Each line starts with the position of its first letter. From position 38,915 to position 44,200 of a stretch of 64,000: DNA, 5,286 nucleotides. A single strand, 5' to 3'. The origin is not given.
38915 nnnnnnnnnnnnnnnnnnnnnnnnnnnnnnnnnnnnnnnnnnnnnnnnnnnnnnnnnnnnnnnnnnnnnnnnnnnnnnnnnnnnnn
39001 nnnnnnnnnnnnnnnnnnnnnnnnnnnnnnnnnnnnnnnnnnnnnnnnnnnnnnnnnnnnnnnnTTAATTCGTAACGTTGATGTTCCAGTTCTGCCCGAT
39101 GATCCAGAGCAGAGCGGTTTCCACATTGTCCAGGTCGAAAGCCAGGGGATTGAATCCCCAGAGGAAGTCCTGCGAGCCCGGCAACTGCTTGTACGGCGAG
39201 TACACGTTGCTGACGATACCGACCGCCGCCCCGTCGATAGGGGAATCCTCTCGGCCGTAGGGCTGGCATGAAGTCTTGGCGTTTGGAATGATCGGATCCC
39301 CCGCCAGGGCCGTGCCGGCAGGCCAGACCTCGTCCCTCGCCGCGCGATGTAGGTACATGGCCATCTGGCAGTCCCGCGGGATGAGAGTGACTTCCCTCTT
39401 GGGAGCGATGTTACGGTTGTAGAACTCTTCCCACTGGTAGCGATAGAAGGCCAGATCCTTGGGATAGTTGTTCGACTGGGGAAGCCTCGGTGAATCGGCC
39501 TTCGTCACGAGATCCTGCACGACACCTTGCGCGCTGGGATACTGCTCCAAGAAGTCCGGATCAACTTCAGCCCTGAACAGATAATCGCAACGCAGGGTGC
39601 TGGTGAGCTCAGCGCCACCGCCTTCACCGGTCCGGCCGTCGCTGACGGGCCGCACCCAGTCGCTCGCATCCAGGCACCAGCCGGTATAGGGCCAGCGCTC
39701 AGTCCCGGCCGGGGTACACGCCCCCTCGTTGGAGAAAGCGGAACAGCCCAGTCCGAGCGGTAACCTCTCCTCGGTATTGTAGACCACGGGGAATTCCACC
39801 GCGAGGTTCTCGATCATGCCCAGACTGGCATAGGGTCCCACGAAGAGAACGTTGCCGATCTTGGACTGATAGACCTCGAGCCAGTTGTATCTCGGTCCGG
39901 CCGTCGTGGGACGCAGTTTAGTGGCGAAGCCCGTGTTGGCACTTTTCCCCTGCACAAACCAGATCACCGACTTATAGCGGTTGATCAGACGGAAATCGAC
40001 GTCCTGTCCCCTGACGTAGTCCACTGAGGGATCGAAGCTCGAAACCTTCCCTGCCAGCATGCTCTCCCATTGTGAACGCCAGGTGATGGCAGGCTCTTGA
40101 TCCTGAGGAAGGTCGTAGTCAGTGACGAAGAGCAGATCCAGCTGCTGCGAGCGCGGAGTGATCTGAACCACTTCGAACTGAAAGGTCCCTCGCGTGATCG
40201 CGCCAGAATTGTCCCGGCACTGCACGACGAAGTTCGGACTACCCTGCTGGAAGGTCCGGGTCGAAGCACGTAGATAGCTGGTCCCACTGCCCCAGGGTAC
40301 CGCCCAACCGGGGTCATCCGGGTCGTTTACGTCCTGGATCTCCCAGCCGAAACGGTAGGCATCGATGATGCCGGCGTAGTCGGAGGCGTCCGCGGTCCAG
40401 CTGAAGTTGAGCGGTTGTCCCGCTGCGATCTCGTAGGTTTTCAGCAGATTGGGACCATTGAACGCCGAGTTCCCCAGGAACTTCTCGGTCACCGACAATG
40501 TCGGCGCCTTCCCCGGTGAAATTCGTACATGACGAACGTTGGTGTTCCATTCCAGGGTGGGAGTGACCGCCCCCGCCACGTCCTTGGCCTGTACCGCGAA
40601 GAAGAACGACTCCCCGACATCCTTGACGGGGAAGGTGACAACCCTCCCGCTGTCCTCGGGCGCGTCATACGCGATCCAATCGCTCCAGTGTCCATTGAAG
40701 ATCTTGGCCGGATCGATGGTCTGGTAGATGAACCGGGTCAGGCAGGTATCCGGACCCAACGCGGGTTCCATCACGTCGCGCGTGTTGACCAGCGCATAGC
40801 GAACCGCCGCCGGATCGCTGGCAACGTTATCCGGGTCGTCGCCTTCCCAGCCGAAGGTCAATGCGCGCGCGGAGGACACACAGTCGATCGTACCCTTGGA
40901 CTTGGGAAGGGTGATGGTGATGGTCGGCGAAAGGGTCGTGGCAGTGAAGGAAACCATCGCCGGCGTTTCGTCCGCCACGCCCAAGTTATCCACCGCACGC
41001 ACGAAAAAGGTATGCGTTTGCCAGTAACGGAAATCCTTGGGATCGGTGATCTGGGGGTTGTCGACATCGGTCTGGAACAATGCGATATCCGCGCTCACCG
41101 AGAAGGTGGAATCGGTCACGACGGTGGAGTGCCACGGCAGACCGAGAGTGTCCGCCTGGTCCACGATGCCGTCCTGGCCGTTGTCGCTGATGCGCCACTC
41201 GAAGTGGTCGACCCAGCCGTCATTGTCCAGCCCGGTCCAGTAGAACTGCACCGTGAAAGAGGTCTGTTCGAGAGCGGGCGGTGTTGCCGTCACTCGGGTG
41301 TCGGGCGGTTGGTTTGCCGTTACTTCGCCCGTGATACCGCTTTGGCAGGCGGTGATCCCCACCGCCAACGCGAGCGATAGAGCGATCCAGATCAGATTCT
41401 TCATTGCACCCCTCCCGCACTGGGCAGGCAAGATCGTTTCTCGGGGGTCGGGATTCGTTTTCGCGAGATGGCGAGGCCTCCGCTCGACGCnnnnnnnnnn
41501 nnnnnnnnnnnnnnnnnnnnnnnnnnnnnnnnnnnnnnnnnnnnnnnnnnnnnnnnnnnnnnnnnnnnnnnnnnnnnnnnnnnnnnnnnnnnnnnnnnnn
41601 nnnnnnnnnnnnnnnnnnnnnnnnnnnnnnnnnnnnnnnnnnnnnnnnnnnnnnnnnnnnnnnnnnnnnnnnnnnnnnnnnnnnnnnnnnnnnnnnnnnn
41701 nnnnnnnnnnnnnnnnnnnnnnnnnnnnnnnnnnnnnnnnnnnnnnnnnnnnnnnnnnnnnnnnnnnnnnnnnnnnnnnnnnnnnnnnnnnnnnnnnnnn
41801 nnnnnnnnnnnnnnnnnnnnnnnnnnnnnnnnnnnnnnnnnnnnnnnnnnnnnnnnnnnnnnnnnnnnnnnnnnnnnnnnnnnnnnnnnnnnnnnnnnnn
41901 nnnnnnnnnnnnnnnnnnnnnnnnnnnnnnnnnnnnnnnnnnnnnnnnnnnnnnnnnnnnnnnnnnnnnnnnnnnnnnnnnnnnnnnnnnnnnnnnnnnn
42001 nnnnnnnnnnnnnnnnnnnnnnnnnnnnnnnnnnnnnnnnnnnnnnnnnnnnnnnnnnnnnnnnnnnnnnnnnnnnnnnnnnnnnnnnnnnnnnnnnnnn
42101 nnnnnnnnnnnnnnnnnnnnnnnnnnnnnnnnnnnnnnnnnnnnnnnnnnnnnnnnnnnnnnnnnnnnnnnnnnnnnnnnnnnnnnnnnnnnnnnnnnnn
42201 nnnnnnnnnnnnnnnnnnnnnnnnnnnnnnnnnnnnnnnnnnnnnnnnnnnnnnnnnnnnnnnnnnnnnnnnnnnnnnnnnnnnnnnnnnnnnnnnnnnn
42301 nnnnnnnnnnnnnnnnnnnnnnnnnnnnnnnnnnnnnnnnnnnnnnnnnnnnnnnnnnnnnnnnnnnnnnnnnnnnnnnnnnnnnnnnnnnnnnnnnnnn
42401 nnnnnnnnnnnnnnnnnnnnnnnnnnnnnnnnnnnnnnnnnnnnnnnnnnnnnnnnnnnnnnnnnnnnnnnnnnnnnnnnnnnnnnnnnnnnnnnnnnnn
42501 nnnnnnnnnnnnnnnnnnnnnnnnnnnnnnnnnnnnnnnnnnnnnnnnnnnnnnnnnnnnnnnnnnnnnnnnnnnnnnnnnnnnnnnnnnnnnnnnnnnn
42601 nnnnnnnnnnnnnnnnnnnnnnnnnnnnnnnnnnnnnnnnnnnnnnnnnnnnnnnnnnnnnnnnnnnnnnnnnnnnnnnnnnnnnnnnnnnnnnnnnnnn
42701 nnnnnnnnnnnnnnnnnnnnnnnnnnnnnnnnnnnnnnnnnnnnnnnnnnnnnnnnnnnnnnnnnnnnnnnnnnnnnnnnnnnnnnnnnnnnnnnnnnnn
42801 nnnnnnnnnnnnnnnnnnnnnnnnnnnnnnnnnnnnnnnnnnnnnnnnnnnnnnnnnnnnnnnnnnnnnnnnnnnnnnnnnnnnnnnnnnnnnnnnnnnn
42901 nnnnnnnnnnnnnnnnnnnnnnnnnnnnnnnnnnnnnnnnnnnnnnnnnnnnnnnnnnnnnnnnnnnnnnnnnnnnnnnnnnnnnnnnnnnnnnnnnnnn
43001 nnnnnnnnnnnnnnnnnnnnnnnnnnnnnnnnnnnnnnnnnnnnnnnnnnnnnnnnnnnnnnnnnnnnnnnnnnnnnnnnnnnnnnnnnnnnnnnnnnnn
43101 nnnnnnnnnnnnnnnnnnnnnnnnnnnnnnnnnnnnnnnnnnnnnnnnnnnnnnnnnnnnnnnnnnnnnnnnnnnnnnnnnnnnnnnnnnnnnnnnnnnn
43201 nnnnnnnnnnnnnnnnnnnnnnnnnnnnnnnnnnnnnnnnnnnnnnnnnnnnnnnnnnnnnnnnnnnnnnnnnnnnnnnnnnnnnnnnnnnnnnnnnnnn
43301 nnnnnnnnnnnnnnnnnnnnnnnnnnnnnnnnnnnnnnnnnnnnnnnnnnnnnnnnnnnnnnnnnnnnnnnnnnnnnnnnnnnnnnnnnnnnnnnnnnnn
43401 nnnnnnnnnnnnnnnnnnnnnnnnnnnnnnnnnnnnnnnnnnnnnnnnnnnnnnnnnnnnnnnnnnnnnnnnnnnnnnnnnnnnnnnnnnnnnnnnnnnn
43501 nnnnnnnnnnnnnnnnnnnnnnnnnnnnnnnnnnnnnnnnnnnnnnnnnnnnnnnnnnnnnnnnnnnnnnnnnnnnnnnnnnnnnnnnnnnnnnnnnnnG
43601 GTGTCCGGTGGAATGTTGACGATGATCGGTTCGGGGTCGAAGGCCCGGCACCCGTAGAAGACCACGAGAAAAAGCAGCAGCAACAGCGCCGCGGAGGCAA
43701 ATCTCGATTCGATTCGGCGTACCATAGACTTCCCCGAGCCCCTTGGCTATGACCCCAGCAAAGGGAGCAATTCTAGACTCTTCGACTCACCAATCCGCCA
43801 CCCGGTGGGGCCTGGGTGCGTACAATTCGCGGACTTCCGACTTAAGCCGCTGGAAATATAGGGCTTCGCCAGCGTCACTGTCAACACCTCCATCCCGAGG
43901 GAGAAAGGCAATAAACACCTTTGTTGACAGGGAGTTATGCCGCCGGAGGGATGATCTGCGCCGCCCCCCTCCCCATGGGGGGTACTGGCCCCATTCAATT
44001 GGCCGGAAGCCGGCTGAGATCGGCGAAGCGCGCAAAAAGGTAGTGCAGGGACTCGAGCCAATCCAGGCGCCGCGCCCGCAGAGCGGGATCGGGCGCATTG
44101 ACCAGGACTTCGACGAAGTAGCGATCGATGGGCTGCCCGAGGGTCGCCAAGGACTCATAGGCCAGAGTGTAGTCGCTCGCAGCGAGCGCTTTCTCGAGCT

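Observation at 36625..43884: Operon of two paralogous ~750-800 aa lipoproteins of unknown function plus a BNR-repeat T9SS cargo, behind a near-consensus promoter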

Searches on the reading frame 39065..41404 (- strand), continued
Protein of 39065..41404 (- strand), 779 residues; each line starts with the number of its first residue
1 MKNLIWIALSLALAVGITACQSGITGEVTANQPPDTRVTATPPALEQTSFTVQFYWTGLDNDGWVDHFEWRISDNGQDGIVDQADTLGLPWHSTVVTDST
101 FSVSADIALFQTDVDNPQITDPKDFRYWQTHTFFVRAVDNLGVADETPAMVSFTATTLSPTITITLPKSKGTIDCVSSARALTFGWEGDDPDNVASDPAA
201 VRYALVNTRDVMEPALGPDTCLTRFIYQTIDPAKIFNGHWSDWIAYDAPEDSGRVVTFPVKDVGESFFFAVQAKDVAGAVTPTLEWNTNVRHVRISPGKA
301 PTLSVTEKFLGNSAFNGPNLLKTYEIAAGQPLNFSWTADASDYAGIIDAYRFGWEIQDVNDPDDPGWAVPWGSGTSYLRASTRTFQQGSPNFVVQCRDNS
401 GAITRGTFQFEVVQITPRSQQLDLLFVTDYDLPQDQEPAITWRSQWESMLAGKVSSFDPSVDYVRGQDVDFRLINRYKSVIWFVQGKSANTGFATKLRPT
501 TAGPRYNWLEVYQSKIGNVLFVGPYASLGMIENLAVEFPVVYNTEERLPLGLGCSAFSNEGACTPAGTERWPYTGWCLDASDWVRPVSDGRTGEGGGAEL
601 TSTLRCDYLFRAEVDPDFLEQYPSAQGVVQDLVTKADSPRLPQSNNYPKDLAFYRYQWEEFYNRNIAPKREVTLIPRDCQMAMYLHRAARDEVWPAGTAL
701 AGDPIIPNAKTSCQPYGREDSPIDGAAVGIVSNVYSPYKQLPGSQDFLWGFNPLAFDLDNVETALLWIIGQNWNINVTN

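Call 89: search_protein_families(library=pfam, proteins=[L064:4658-7819:+, L014:13489-16995:+, L067:2734-5889:+], max_evalue=1)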
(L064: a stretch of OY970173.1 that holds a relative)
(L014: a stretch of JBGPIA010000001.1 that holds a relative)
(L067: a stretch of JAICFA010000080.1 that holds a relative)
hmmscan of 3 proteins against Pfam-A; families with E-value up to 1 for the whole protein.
L064:4658-7819:+ (1054 aa): 3 families
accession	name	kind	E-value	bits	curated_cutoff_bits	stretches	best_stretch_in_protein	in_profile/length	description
PF13860.13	FlgD_ig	-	4.3e-10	39.9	27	1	991-1042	25-76/79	FlgD Ig-like domain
PF18962.6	Por_Secre_tail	-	6.4e-08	33.2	27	1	971-1051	2-74/75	Secretion system C-terminal sorting domain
PF13585.12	CHU_C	-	1.8e-05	25.2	27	1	988-1049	26-81/86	CHU_C Type IX secretion signal domain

L014:13489-16995:+ (1169 aa): 2 families
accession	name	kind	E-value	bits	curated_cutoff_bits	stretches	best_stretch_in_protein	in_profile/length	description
PF13860.13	FlgD_ig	-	3.4e-06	27.4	27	1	1104-1155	23-74/79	FlgD Ig-like domain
PF18962.6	Por_Secre_tail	-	0.048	14.4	27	1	1087-1164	3-72/75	Secretion system C-terminal sorting domain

L067:2734-5889:+ (1052 aa): 4 families
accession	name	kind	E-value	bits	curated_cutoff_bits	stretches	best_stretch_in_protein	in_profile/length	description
PF13860.13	FlgD_ig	-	1e-08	35.5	27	1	977-1040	13-76/79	FlgD Ig-like domain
PF18962.6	Por_Secre_tail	-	7.3e-06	26.6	27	1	968-1049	2-74/75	Secretion system C-terminal sorting domain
PF13585.12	CHU_C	-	0.0013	19.2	27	1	983-1046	24-80/86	CHU_C Type IX secretion signal domain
PF24734.1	DUF7685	-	0.33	11.3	27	1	154-167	20-33/43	Domain of unknown function (DUF7685)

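Call 92: search_protein_families(library=pfam, proteins=[L046:12165-14204:+, L043:4826-6889:+, L070:12280-14202:+, L081:12283-14808:+, L034:4361-7252:+, L069:7422-9923:+, L087:3336-5966:+, L073:77-2647:+, L086:7308-9893:+, L077:2074-4605:+], max_evalue=0.001)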
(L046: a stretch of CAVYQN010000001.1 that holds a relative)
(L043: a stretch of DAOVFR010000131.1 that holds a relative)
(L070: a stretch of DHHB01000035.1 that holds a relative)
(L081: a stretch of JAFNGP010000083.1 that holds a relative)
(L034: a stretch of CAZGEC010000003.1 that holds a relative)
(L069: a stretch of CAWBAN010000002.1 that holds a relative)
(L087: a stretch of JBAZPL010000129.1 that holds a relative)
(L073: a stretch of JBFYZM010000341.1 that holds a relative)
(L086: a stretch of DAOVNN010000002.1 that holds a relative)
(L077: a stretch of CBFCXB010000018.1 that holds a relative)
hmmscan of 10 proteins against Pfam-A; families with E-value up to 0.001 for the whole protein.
L046:12165-14204:+ (680 aa): 1 family
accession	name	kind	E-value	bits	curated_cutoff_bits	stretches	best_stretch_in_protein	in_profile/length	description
PF13860.13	FlgD_ig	-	1.6e-07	31.6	27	1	616-666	24-74/79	FlgD Ig-like domain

L043:4826-6889:+ (688 aa): 1 family
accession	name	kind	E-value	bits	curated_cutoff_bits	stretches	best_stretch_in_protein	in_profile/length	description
PF13860.13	FlgD_ig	-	6.7e-06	26.4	27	1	627-669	27-69/79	FlgD Ig-like domain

L070:12280-14202:+ (641 aa): 1 family
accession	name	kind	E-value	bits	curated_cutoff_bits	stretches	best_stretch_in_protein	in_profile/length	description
PF13860.13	FlgD_ig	-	4.1e-08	33.5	27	1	577-628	21-75/79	FlgD Ig-like domain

L081:12283-14808:+ (842 aa): 1 family
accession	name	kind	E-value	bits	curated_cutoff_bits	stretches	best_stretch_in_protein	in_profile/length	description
PF13860.13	FlgD_ig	-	0.00096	19.5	27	0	776-825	24-74/79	FlgD Ig-like domain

L034:4361-7252:+ (964 aa): 0 families

L069:7422-9923:+ (834 aa): 1 family
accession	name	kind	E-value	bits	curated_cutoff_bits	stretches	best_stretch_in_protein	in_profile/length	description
PF13860.13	FlgD_ig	-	0.00088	19.6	27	0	770-817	26-74/79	FlgD Ig-like domain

L087:3336-5966:+ (877 aa): 0 families

L073:77-2647:+ (857 aa): 1 family
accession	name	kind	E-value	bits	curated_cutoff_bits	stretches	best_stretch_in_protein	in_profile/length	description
PF13860.13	FlgD_ig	-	0.00012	22.4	27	1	791-842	24-76/79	FlgD Ig-like domain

L086:7308-9893:+ (862 aa): 0 families

L077:2074-4605:+ (844 aa): 0 families

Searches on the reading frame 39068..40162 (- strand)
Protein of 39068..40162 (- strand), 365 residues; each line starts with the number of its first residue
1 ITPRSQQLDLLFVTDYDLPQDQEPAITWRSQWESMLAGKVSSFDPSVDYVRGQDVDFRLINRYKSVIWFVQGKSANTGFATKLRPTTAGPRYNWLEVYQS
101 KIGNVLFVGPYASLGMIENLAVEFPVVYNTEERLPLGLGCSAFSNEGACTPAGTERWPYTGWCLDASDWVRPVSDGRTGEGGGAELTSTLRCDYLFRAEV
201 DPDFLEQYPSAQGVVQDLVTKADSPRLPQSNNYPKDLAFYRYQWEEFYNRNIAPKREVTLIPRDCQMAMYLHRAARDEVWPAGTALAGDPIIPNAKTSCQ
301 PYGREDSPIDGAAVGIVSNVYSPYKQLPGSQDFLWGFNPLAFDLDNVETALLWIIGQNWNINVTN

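Call 38: search_protein_families(library=pfam, alignment_id=A3, max_evalue=5)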
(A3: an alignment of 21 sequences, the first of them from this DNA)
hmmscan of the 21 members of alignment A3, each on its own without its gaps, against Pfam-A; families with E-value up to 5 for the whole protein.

A. member 1, seq(365 aa): 0 families

B. families by the number of members that match (of 21 scanned): 2 families
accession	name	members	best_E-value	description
PF15068.11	FAM101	1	0.1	FAM101 family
PF23700.1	YsdD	1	0.18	YsdD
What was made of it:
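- Tried and rejected: Neither did a Pfam scan of 21 A C-domains at E <= 5 (call 38).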

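Call 39: search_solved_structures(query=A3, max_evalue=10)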
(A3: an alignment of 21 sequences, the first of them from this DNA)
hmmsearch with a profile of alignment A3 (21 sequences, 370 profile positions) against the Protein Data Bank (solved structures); distinct sequences matched with E-value up to 10: 0.
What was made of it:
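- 39068..40162 (-): A C-terminal α/β domain (residues 415-779). Conserved D428/D429, W446, D462, Y477, W482, D582, R602, E660, Y662, C679. The window copy has T428 and S602. No Pfam or PDB sequence match (calls 38, 39).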

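Call 48: search_protein_representatives(alignment_id=A3)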
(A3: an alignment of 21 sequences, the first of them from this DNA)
Query: 21 sequences, 370 profile positions. Proteins with E-value up to 0.001 (for the whole library): 294; up to 1e-10: 198; up to 1e-30: 107. The best 150 are listed.
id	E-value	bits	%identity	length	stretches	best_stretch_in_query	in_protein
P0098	1.2e-132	459.0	-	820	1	1-369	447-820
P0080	2.0e-121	422.1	-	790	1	1-369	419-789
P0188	2.1e-119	415.5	-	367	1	2-369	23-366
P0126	6.4e-118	410.6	-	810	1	2-368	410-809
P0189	1.7e-113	396.0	-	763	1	1-369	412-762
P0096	1.3e-110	386.6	-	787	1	4-368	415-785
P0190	2.9e-107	375.5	-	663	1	1-367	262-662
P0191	7.4e-103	361.0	-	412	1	1-368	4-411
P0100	4.1e-98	345.4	-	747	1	2-369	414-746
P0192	9.7e-98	344.2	-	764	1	3-369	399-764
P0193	2.5e-93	329.6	-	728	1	5-369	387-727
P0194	2.8e-93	329.5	-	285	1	74-369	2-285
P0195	3.4e-91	322.6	-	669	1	1-367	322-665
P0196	7.6e-91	321.5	-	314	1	45-368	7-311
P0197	3.5e-90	319.3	-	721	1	7-369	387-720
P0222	5.1e-70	253.0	-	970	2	3-291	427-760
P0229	2.8e-62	227.5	-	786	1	3-368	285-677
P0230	3.5e-62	227.2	-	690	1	2-369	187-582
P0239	1.3e-55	205.5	-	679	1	3-367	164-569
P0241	3.5e-55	204.1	-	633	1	3-369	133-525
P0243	4.8e-55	203.7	-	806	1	3-369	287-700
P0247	6.7e-52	193.3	-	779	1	2-369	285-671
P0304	7.7e-24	101.0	-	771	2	5-120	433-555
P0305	1.2e-23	100.3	-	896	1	5-368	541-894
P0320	2.1e-20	89.7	-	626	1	4-122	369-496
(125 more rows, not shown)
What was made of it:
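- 39068..40162 (-): 294 hits among 1.84e9 representatives (call 48).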

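Call 49: search_protein_families(library=pfam, proteins=[P0222, P0305, P0229, P0243, P0247, P0230, P0239, P0241, P0320, P0304], max_evalue=0.01)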
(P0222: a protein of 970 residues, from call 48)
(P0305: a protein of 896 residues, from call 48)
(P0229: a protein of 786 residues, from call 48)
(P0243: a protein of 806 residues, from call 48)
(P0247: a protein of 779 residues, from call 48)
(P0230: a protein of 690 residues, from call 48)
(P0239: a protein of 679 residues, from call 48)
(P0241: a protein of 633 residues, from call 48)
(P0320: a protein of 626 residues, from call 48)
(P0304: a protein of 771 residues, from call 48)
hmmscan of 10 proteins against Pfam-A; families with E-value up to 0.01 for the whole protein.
P0222 (970 aa): 1 family
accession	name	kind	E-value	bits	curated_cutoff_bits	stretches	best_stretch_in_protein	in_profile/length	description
PF01483.27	P_proprotein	-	2.4e-08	34.4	21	1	794-882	2-85/86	Proprotein convertase P-domain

P0305 (896 aa): 1 family
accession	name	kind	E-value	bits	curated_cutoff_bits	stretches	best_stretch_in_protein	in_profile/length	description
PF07495.19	Y_Y_Y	-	0.0039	17.5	26.6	0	245-263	34-52/65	Y_Y_Y domain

P0229 (786 aa): 1 family
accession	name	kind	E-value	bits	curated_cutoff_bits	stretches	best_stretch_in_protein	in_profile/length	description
PF13860.13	FlgD_ig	-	0.0034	17.8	27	1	722-767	24-69/79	FlgD Ig-like domain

P0243 (806 aa): 1 family
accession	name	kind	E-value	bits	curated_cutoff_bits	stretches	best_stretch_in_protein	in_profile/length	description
PF13860.13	FlgD_ig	-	2.3e-08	34.3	27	1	742-793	24-75/79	FlgD Ig-like domain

P0247 (779 aa): 1 family
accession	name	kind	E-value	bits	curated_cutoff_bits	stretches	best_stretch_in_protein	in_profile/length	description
PF13860.13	FlgD_ig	-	5.9e-08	33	27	1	706-760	12-69/79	FlgD Ig-like domain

P0230 (690 aa): 1 family
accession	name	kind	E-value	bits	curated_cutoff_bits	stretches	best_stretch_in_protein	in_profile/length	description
PF13860.13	FlgD_ig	-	7.5e-08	32.7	27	1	626-680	24-78/79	FlgD Ig-like domain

P0239 (679 aa): 1 family
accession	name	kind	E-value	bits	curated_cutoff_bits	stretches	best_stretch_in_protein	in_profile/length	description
PF13860.13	FlgD_ig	-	2.7e-10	40.5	27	1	606-664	14-73/79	FlgD Ig-like domain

P0241 (633 aa): 2 families
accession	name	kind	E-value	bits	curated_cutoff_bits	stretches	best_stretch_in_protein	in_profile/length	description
PF13860.13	FlgD_ig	-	1.2e-11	44.8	27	1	559-618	13-73/79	FlgD Ig-like domain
PF18962.6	Por_Secre_tail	-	9.9e-05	23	27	1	550-627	2-71/75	Secretion system C-terminal sorting domain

P0320 (626 aa): 0 families

P0304 (771 aa): 0 families
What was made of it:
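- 39068..40162 (-): Some relatives carry it fused to a FlgD_ig/Por_Secre_tail CTD (call 49).
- The A C-domain occurs in other proteins fused to a FlgD_ig/Por_Secre_tail CTD, so it works outside the cell or on its surface (call 49). The A C-domain also occurs on CTD-exported proteins (call 49).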

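Call 63: find_homologous_proteins(query=A3, max_evalue=0.001)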
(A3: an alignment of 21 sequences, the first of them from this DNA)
Query A3 (21 sequences) (365 aa, profile of the alignment): 66 proteins with E <= 0.001 among 8000 candidates.
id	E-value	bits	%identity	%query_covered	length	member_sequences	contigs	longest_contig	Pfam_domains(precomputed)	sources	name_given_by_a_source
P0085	5.4e-127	442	40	99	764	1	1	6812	-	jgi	jgi:hypothetical protein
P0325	2.3e-126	440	40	98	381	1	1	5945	-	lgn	-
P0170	8.8e-72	260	20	46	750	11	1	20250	-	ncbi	-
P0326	1.7e-62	230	20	47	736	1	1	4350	-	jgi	jgi:hypothetical protein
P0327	2.7e-58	216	22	45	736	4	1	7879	-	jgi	jgi:hypothetical protein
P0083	9.4e-58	214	70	79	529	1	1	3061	-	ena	-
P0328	3.8e-57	212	23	43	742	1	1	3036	-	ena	-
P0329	4.9e-57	212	22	47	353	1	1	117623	-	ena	-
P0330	5.1e-57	212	24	45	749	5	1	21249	-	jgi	-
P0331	8.5e-57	211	22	47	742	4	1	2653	-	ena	-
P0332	1.5e-56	210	22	43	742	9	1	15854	-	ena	-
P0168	1.7e-56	210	24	37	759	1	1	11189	-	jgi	jgi:hypothetical protein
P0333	3.3e-56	209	22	47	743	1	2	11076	-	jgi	jgi:hypothetical protein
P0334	3.4e-56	209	24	44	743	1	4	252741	-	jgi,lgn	jgi:hypothetical protein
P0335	3.6e-56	209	21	47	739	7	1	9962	-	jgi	jgi:hypothetical protein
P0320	6.5e-20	90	24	34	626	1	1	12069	-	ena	-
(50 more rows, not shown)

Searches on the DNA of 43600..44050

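Call 66: search_rna_families(source=window, start=43600, end=44050, threshold=evalue, max_evalue=1)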
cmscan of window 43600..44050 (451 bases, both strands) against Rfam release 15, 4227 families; matches with E-value up to 1: 0.
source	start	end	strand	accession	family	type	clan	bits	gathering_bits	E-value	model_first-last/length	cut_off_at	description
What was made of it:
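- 43726..43848 (-): Inferred ~120-nt 5' untranslated leader, with a possible hairpin just before the GGGG ribosome-binding site. No Rfam match (call 66).
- Tried and rejected: A scan of the leader found nothing (call 66).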
